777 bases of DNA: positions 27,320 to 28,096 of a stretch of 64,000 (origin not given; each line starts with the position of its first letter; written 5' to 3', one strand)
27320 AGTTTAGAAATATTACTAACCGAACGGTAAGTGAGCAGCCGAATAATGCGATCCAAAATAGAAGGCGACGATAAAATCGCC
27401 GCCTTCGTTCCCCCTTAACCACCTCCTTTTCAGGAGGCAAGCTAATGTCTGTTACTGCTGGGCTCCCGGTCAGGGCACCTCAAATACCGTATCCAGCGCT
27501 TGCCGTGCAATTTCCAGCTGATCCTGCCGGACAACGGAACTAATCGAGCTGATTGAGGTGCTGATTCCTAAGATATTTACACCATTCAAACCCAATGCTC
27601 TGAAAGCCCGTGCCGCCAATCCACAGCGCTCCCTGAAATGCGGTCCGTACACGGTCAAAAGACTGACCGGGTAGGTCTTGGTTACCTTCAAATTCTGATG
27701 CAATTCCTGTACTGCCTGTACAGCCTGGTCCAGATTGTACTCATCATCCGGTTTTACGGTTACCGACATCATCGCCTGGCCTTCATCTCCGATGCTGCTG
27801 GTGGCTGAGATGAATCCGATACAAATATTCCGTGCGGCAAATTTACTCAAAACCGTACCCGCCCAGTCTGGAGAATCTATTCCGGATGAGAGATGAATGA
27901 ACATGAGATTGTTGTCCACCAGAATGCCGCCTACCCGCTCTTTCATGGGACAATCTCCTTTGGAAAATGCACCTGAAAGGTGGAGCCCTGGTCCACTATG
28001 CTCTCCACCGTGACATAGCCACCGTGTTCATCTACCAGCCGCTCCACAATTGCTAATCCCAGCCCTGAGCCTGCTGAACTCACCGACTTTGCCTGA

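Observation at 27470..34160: Group-3b-like [NiFe] hydrogenase operon translationally linked to a receiver-only response regulator, a six-TM histidine kinase and a stand-alone tandem-ACT protein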

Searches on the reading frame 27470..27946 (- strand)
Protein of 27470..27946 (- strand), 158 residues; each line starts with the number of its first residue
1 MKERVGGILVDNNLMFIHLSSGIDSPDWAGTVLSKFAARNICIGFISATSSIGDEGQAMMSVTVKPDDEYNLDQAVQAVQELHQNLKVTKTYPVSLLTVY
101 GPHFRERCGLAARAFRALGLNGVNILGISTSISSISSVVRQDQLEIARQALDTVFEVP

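Call 3: search_protein_families(library=pfam, proteins=[window:27470-27946:-], max_evalue=0.01)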
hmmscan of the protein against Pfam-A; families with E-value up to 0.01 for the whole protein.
window:27470-27946:- (158 aa): 3 families
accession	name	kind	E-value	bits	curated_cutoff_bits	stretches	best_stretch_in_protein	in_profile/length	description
PF22468.2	ACT_9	-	2.2e-15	56.6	27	1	98-155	2-61/61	ACT domain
PF13840.12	ACT_7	-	1.9e-07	31.2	27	1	95-151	7-63/65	ACT domain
PF01842.31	ACT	-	1.9e-06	28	27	1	109-135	12-38/66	ACT domain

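Call 4: search_protein_families(library=ncbifam, proteins=[window:27470-27946:-], max_evalue=0.01)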
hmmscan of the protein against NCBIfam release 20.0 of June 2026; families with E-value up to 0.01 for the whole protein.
window:27470-27946:- (158 aa): 15 families
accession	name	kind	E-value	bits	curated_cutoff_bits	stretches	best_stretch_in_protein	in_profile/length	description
NF005155.0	PRK06635.1-4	equivalog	1.5e-17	63.7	346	1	3-157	251-403/407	aspartate kinase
NF005656.0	PRK07431.1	equivalog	4.4e-17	61.8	657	1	3-156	428-581/587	aspartate kinase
TIGR00657.1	asp_kinases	subfamily_domain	1.3e-14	54.1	208.7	1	3-155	292-440/442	aspartate kinase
NF005161.0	PRK06635.2-5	equivalog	2.2e-12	46.6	586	1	2-157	250-402/402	aspartate kinase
NF005154.0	PRK06635.1-2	equivalog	2.4e-12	46.9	376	1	3-156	251-403/407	aspartate kinase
NF004938.0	PRK06291.1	equivalog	1.3e-11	43.8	528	1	21-156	330-462/468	aspartate kinase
NF005153.0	PRK06635.1-1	equivalog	2e-11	43.6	585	1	17-157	267-407/421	aspartate kinase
TIGR00656.1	asp_kin_monofn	equivalog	4.1e-11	42.5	402.25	1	7-156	259-405/407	aspartate kinase, monofunctional class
NF006959.0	PRK09436.1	equivalog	2.5e-09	35.7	726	1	5-151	306-455/819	bifunctional aspartate kinase/homoserine dehydrogenase I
NF005156.0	PRK06635.1-5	equivalog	1.1e-08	34.3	594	1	5-157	252-402/411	aspartate kinase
NF006068.0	PRK08210.1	equivalog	1.1e-06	28.1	474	1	4-156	261-401/405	aspartate kinase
NF006540.0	PRK09034.1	equivalog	0.00017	20.3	434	1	73-145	364-438/454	aspartate kinase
NF005157.0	PRK06635.2-1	equivalog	0.00081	18.4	832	1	2-142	249-386/401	aspartate kinase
NF005159.0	PRK06635.2-3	equivalog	0.00084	18.4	379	1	87-152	260-326/406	aspartate kinase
NF006570.0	PRK09084.1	equivalog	0.0073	15.4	455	1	61-152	351-445/452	lysine-sensitive aspartokinase 3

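Call 5: find_encoding_contigs(protein=window:27470-27946:-, flank=10000, max_places=6)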
Protein window:27470-27946:- (158 aa): 3 contigs read that carry it; 1 place shown.
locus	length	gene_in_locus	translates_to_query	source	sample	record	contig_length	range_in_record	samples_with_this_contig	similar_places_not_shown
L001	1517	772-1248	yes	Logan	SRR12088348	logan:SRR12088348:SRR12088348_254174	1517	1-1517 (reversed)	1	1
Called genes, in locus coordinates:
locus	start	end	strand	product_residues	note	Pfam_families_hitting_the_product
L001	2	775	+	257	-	?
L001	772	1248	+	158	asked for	PF01842:ACT (faint), PF13840:ACT_7 (weak), PF22468:ACT_9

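Call 6: find_homologous_proteins(query=window:27470-27946:-)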
Query window:27470-27946:- (158 aa): 98 proteins with E <= 0.001 among 163 candidates.
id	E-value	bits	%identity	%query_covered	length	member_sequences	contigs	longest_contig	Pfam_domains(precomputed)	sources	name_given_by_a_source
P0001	1.6e-96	338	100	100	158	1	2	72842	PF22468.3,PF01842.32,PF13840.13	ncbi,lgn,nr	ncbi:MAG: hypothetical protein K9N11_06540 [Lentisphaeria bacterium]|nr:hypothetical protein [Candid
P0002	1.4e-75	270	81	100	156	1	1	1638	PF22468.3,PF01842.32,PF13840.13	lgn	-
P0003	1.0e-71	257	75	100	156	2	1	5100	PF22468.3,PF01842.32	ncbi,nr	ncbi:MAG: hypothetical protein K9N22_09475 [Candidatus Marinimicrobia bacterium]|nr:hypothetical pro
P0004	1.9e-63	231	68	100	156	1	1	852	PF22468.3,PF01842.32,PF13840.13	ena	-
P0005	2.1e-63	230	68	100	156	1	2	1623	PF22468.3,PF01842.32,PF13840.13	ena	-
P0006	2.6e-52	194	62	100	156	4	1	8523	PF22468.3,PF01842.32,PF13840.13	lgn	-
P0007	6.0e-43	164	52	99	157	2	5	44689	PF22468.3,PF13840.13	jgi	-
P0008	1.8e-40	156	50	99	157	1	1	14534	PF22468.3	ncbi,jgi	-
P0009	3.5e-40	155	49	97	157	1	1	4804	PF22468.3,PF13840.13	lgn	-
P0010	1.7e-39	153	51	97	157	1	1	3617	PF22468.3,PF13840.13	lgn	-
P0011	2.4e-39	152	49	100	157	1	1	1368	PF22468.3,PF13840.13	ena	-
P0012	3.9e-39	152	48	99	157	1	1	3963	PF22468.3,PF13840.13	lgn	-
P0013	6.8e-39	151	50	99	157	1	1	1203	PF22468.3,PF01842.32,PF13840.13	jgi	jgi:aspartokinase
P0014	9.3e-39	151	48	97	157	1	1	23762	PF22468.3,PF01842.32,PF13840.13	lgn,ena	-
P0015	2.2e-38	149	49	99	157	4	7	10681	PF22468.3,PF13840.13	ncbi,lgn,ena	-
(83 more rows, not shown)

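Call 9: find_related_loci(query=A1, collection=genome_contigs, flank=10000)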
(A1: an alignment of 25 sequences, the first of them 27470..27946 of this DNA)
Query A1 (158 aa) in genome_contigs; peptide patterns used: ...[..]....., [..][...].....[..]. (x = any residue, [..] = any of these).
129 stretches matched a pattern; 78 encode a relative of the query (tblastn E <= 1e-3); 78 distinct loci.
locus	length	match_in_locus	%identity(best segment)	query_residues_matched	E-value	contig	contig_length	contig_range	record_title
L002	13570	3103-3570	60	1-158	1e-57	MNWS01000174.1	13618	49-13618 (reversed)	MAG: Candidatus Marinimicrobia bacterium CG1_02_48_14 cg1_0.2_scaffold_4206_c, whole genome shotgun sequence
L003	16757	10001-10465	52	2-158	7e-44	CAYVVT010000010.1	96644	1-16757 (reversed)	MAG TPA_asm: uncultured Lentisphaeria bacterium isolate SRP077602_co2_14 genome assembly, contig: NODE_286_length_96644_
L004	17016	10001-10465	48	2-158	6e-36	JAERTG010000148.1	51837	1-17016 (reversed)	MAG: Candidatus Neomarinimicrobiota bacterium isolate BH26 c_000000006730, whole genome shotgun sequence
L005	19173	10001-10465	47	2-158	3e-34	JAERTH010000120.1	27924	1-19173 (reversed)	MAG: Candidatus Neomarinimicrobiota bacterium isolate BH27 c_000000005937, whole genome shotgun sequence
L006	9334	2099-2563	48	2-158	4e-34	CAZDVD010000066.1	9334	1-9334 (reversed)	MAG TPA_asm: uncultured Lentisphaeria bacterium isolate SRP191223_co1_112 genome assembly, contig: NODE_8942_length_9334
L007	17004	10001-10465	47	2-158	2e-33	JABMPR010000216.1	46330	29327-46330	MAG: bacterium isolate bin.398 k141_4306757, whole genome shotgun sequence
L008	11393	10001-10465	48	2-158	1e-33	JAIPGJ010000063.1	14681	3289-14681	MAG: Candidatus Neomarinimicrobiota bacterium isolate Tobar13.5m-G46 Tobar13-5m-C4694, whole genome shotgun sequence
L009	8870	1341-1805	47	2-158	1e-33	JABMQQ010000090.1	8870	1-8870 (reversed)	MAG: Candidatus Neomarinimicrobiota bacterium isolate bin.62 k141_2646450, whole genome shotgun sequence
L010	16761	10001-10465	48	2-158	1e-33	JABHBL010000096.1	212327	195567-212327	MAG: Candidatus Neomarinimicrobiota bacterium isolate SI036_bin79 k141_1416925, whole genome shotgun sequence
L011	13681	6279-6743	47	2-158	8e-34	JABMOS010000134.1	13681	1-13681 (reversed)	MAG: Candidatus Neomarinimicrobiota bacterium isolate bin.81 k141_6714401, whole genome shotgun sequence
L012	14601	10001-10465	47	2-158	3e-33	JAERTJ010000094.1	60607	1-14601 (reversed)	MAG: Candidatus Neomarinimicrobiota bacterium isolate BH29 c_000000004009, whole genome shotgun sequence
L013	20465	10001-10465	47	2-158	5e-33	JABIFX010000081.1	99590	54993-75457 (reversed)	MAG: Candidatus Neomarinimicrobiota bacterium isolate SI053_bin30 k141_281091, whole genome shotgun sequence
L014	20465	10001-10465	46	2-158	1e-32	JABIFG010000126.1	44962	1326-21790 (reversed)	MAG: Candidatus Neomarinimicrobiota bacterium isolate SI053_bin15 k141_442832, whole genome shotgun sequence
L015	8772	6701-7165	47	2-158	3e-32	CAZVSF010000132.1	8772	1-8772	MAG TPA_asm: uncultured Lentisphaeria bacterium isolate binchicken_co275_87 genome assembly, contig: NODE_13254_length_8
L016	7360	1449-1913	43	2-158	2e-32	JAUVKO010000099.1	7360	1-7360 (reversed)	MAG: Candidatus Neomarinimicrobiota bacterium isolate CSMAG_482 CSMAG_482_k141_2302027_length_7360_cov_9.6725, whole gen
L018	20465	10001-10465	39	2-158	5e-27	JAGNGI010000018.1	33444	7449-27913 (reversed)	MAG: Candidatus Neomarinimicrobiota bacterium isolate Go_SlDig_bin_199 Go_SlDig_3465_length_33444_cov_100.612900, whole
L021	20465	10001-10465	36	2-158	1e-25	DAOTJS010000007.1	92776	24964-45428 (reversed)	MAG TPA_asm: Candidatus Neomarinimicrobiota bacterium isolate AMR_MDS_2993 NODE_231_length_92776_cov_26.292631, whole ge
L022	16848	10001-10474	38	1-158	2e-25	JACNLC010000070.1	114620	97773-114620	MAG: Candidatus Neomarinimicrobiota bacterium isolate NIOZ-UU74 NIOZ-UU_NODE_103_length_114620_cov_36.0992, whole genome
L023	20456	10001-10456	36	5-158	3e-25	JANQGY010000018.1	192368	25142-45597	MAG: bacterium isolate PL23b_bin.70 k99_2530156, whole genome shotgun sequence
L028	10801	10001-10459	35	4-158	1e-24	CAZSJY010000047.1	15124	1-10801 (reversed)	MAG TPA_asm: uncultured bacterium isolate SRP077602_co8_339 genome assembly, contig: NODE_5697_length_15124_cov_9.143606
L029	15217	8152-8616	34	2-158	1e-23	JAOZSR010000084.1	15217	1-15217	MAG: Candidatus Neomarinimicrobiota bacterium isolate GMC6.metabat2.76 GMC6_3639_length_15217_cov_13.625577, whole genom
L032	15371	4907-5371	36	2-158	5e-24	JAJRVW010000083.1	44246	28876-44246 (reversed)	MAG: Calditrichota bacterium isolate Dive96_bin10.75 k141_1160049, whole genome shotgun sequence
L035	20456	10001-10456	35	5-158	2e-23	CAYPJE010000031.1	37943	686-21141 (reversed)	MAG TPA_asm: uncultured bacterium isolate SRP167671_co2_198 genome assembly, contig: NODE_1367_length_37943_cov_11.78845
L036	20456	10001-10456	32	5-158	3e-23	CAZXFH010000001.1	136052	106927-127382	MAG TPA_asm: uncultured bacterium isolate SRP141376_co1_214 genome assembly, contig: NODE_268_length_136052_cov_75.43636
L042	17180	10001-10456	32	5-158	1e-22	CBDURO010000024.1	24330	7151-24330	MAG TPA_asm: uncultured bacterium isolate SRR22302360_binner13_Refined_52 genome assembly, contig: ERZ25073602.424, whol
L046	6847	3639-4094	33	5-158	6e-21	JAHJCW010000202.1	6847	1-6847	MAG: bacterium isolate Modern_marine.mb.320 Modern_marine.mb.320_k141_1502747, whole genome shotgun sequence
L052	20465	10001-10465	32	2-158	3e-20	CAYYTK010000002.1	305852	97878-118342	MAG TPA_asm: uncultured Anaerolineales bacterium isolate binchicken_co66_292 genome assembly, contig: NODE_30_length_305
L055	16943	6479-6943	31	2-158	1e-18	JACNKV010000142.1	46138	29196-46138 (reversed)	MAG: Candidatus Neomarinimicrobiota bacterium isolate NIOZ-UU68 NIOZ-UU_NODE_751_length_46138_cov_143.997, whole genome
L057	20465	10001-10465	31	2-158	3e-18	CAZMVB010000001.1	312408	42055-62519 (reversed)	MAG TPA_asm: uncultured Desulfarculales bacterium isolate binchicken_co178_57 genome assembly, contig: NODE_46_length_31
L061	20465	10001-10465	34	2-158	4e-16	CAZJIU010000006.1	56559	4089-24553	MAG TPA_asm: uncultured bacterium isolate binchicken_co89_626 genome assembly, contig: NODE_653_length_56559_cov_9.51191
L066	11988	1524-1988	32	2-158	4e-14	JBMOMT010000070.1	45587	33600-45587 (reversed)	MAG: Chloroflexota bacterium isolate Betzabe_MAG057 MAG057_70, whole genome shotgun sequence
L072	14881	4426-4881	31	5-158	2e-12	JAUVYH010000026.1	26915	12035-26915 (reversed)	MAG: Candidatus Neomarinimicrobiota bacterium isolate CSMAG_1237 CSMAG_1237_k141_383682_length_26915_cov_8.9934, whole g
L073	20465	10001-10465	35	2-158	4e-12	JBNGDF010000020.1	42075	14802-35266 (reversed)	MAG: Fidelibacterota bacterium isolate E05-020 bin82.fa-20, whole genome shotgun sequence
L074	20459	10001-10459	30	4-158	6e-11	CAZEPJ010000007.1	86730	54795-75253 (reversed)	MAG TPA_asm: uncultured Desulfarculaceae bacterium isolate binchicken_co107_236 genome assembly, contig: NODE_643_length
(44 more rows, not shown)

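Call 16: search_protein_families(library=pfam, proteins=[L072:4896-6062:+, L018:11658-12290:+, L022:14282-14839:+, L046:4105-4806:-, L035:17242-18762:+, L022:1215-2198:-, L035:13408-14544:+, L028:2191-3327:-, L055:11248-12951:+, L021:12617-13222:+], max_evalue=0.001)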
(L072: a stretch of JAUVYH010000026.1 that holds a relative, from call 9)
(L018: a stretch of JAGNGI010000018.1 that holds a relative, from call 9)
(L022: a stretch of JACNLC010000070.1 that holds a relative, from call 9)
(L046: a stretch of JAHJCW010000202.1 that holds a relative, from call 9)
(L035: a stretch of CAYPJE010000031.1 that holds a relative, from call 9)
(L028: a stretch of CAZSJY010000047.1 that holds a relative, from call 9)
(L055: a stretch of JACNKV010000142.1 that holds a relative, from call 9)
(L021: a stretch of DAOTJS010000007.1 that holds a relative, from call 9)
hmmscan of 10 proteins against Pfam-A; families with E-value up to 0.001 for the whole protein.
L072:4896-6062:+ (388 aa): 5 families
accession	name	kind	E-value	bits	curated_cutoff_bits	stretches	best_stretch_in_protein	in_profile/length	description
PF07730.19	HisKA_3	-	1.2e-11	45.4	24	1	185-250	1-66/68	Histidine kinase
PF02518.31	HATPase_c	-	5.1e-10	40.2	26.4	1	293-383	4-110/111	Histidine kinase-, DNA gyrase B-, and HSP90-like ATPase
PF08447.18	PAS_3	-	2.5e-08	34.5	25.6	1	74-151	10-89/89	PAS fold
PF13426.13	PAS_9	-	2.8e-07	31.2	27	1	59-156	7-103/103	PAS domain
PF00989.32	PAS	-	0.00025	21.4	22.6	1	44-154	2-113/113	PAS fold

L018:11658-12290:+ (210 aa): 3 families
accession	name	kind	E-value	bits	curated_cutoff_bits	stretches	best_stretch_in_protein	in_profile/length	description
PF00072.30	Response_reg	-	1.2e-30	106.4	30.2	1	5-116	2-111/111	Response regulator receiver domain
PF00196.25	GerE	-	4.8e-18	65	23.5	1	148-203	2-57/57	Bacterial regulatory proteins, luxR family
PF08281.18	Sigma70_r4_2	-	1.5e-05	25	25.7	1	160-191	23-54/54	Sigma-70, region 4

L022:14282-14839:+ (185 aa): 4 families
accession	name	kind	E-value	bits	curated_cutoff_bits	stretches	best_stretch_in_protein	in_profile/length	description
PF01047.28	MarR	-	1.3e-12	47.9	24.6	1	35-92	1-58/59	MarR family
PF22381.2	Staph_reg_Sar_Rot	-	5e-07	30.2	27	1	34-106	11-83/85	Transcriptional regulator SarA/Rot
PF12802.13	MarR_2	-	9.8e-07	29.3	27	1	35-91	3-60/61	MarR family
PF13463.12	HTH_27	-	4.6e-05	24.1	22.2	1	35-92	1-59/68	Winged helix DNA-binding domain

L046:4105-4806:- (233 aa): 1 family
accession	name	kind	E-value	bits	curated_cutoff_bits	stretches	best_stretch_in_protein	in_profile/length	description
PF13386.12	DsbD_2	-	3.9e-08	33.9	24.9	1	41-225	30-197/199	Cytochrome C biogenesis protein transmembrane region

L035:17242-18762:+ (506 aa): 9 families
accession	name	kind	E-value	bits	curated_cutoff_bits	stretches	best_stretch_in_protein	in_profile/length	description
PF01370.27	Epimerase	-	5.6e-31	108.2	20.9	1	9-237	1-233/240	NAD dependent epimerase/dehydratase family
PF07993.18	NAD_binding_4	-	2.9e-17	63.1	20.1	1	11-180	1-209/258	Male sterility protein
PF16363.11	GDP_Man_Dehyd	-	7.1e-16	59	27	1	10-171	1-174/332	GDP-mannose 4,6 dehydratase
PF01073.25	3Beta_HSD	-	5.3e-15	55.6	22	1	10-162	1-158/280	3-beta hydroxysteroid dehydrogenase/isomerase family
PF04321.23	RmlD_sub_bind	-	2e-09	37.4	27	1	9-181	3-154/287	RmlD substrate binding domain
PF13460.12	NAD_binding_10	-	2.2e-09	37.9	27.2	1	13-174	1-142/184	NAD(P)H-binding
PF02719.21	Polysacc_synt_2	-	1.9e-06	27.8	20.2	1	9-128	1-131/293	Polysaccharide biosynthesis protein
PF08659.16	KR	-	0.0002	21.8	22.6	1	9-129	3-140/180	KR domain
PF05368.20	NmrA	-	0.00027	21.1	27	1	9-85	5-78/298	NmrA-like family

L022:1215-2198:- (327 aa): 7 families
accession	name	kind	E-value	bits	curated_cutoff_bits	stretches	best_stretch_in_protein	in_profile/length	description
PF13247.11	Fer4_11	-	3.8e-21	75.6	26.2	1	116-211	4-98/100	4Fe-4S dicluster domain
PF12838.12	Fer4_7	-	2.6e-10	41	27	1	122-169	2-52/52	4Fe-4S dicluster domain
PF13187.11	Fer4_9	-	1.9e-07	31.4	27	0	49-138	2-51/52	4Fe-4S dicluster domain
PF12837.12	Fer4_6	-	4e-07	30.1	25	1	147-169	1-23/24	4Fe-4S binding domain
PF12797.12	Fer4_2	-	9.5e-07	28.8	24.5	1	148-167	3-22/22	4Fe-4S binding domain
PF13237.11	Fer4_10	-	5.4e-06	26.7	25.5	1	119-166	6-53/53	4Fe-4S dicluster domain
PF00037.32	Fer4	-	2.6e-05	24.3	21.1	1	148-169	1-22/24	4Fe-4S binding domain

L035:13408-14544:+ (378 aa): 1 family
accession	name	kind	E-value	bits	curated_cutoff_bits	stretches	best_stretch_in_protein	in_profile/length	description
PF03916.19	NrfD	-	7.3e-12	46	25.8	1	41-326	2-302/313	Polysulphide reductase, NrfD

L028:2191-3327:- (378 aa): 2 families
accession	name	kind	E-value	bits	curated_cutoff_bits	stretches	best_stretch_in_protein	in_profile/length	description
PF01058.29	Oxidored_q6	-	4.1e-28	98.1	27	1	71-220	1-127/128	NADH ubiquinone oxidoreductase, 20 Kd subunit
PF14720.11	NiFe_hyd_SSU_C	-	5.6e-27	94.4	27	1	240-315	1-72/80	NiFe/NiFeSe hydrogenase small subunit C-terminal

L055:11248-12951:+ (567 aa): 1 family
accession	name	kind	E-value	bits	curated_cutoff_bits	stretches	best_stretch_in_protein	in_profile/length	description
PF00374.24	NiFeSe_Hases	-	6.4e-216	718.6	25.8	1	39-551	1-508/508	Nickel-dependent hydrogenase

L021:12617-13222:+ (201 aa): 3 families
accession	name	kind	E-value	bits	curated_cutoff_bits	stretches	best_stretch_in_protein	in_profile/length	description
PF00717.28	Peptidase_S24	-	1.1e-28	99.7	23.3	1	81-193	1-115/116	Peptidase S24-like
PF01726.22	LexA_DNA_bind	-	6.4e-08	32.7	23.7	1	3-65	2-62/65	LexA DNA binding domain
PF13412.12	HTH_24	-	0.00084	19.3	21.9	0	40-58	30-48/48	Winged helix-turn-helix DNA-binding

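Call 17: search_protein_families(library=pfam, proteins=[L023:13608-15863:-, L023:13315-13599:-, L042:12230-13324:-, L029:5465-6511:+, L036:8387-8737:+, L032:13191-13859:+, L036:15359-16288:+, L073:18162-18581:+, L036:16702-17133:+, L061:18651-20459:+], max_evalue=0.001)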
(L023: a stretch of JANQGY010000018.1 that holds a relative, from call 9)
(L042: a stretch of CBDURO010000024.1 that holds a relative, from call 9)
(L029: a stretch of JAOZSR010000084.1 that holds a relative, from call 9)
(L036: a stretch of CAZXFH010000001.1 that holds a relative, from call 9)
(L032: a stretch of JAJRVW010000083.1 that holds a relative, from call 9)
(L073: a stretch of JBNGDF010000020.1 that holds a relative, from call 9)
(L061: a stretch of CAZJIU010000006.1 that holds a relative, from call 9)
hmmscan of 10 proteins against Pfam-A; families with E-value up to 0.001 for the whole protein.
L023:13608-15863:- (751 aa): 6 families
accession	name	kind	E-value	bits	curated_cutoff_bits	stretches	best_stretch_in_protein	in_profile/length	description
PF22521.2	HypF_C_2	-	2e-80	270.5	27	1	502-742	1-241/241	Carbamoyltransferase, Kae1-like Domain, second subdomain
PF01300.24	Sua5_yciO_yrdC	-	2.2e-44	151.5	25.1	1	210-383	2-177/178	Telomere recombination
PF17788.7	HypF_C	-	1e-39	135.7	23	1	398-493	3-99/99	HypF Kae1-like domain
PF07503.17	zf-HYPF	-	1.3e-34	118.2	23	2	108-141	1-34/34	HypF finger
PF00708.24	Acylphosphatase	-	1.9e-20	73.4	22.5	1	7-89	2-85/85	Acylphosphatase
PF00814.31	TsaD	-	1.1e-05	25.8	24.8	0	588-714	129-237/264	tRNA N6-adenosine threonylcarbamoyltransferase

L023:13315-13599:- (94 aa): 1 family
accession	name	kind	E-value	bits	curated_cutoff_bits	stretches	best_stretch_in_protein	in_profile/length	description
PF01455.23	HupF_HypC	-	3.1e-21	75.7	28.5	1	1-69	1-65/65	HupF/HypC family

L042:12230-13324:- (364 aa): 1 family
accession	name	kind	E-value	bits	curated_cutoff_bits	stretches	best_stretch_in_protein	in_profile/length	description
PF01924.21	HypD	-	9.4e-152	505.6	25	1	13-359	3-351/351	Hydrogenase formation hypA family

L029:5465-6511:+ (348 aa): 2 families
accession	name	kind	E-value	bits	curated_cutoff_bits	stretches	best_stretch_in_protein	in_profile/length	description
PF02769.27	AIRS_C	-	8.4e-24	84.9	23.1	1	175-326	2-155/156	AIR synthase related protein, C-terminal domain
PF00586.29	AIRS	-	2.8e-23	82.9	24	1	51-162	3-112/112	AIR synthase related protein, N-terminal domain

L036:8387-8737:+ (116 aa): 3 families
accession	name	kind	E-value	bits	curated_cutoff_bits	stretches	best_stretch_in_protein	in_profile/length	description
PF01155.25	HypA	-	1e-31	109.7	28.9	1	1-113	1-111/112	Hydrogenase/urease nickel incorporation, metallochaperone, hypA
PF21349.2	RUBY_RBDX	-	5.6e-05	22.9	26.5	1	74-98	2-26/30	Rubrerythrin, rubredoxin-like domain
PF23458.2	DUF7130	-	0.00055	20.2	35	1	64-100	45-82/89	Domain of unknown function (DUF7130)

L032:13191-13859:+ (222 aa): 2 families
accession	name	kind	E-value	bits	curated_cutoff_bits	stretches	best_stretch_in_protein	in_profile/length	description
PF02492.25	cobW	-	1.4e-21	77.3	20.7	1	37-195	6-179/180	CobW/HypB/UreG, nucleotide-binding domain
PF10662.15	PduV-EutP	-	0.0002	21.6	21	0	144-213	75-142/143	Ethanolamine utilisation - propanediol utilisation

L036:15359-16288:+ (309 aa): 1 family
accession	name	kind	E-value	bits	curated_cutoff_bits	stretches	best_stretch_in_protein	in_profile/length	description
PF00146.26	NADHdh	-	8.4e-63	212.9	27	1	16-305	8-297/298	NADH dehydrogenase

L073:18162-18581:+ (139 aa): 1 family
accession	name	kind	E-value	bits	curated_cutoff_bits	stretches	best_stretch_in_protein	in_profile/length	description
PF01058.29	Oxidored_q6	-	1.9e-27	95.9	27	1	22-133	1-128/128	NADH ubiquinone oxidoreductase, 20 Kd subunit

L036:16702-17133:+ (143 aa): 1 family
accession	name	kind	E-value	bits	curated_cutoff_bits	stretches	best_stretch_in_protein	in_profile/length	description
PF00329.25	Complex1_30kDa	-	2.2e-21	77.1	22.5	1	28-138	2-115/124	Respiratory-chain NADH dehydrogenase, 30 Kd subunit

L061:18651-20459:+ (602 aa): 1 family
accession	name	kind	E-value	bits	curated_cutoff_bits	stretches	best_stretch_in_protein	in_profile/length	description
PF00361.26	Proton_antipo_M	-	4.5e-45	154.5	21.5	1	117-388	3-277/294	NADH:quinone oxidoreductase/Mrp antiporter, TM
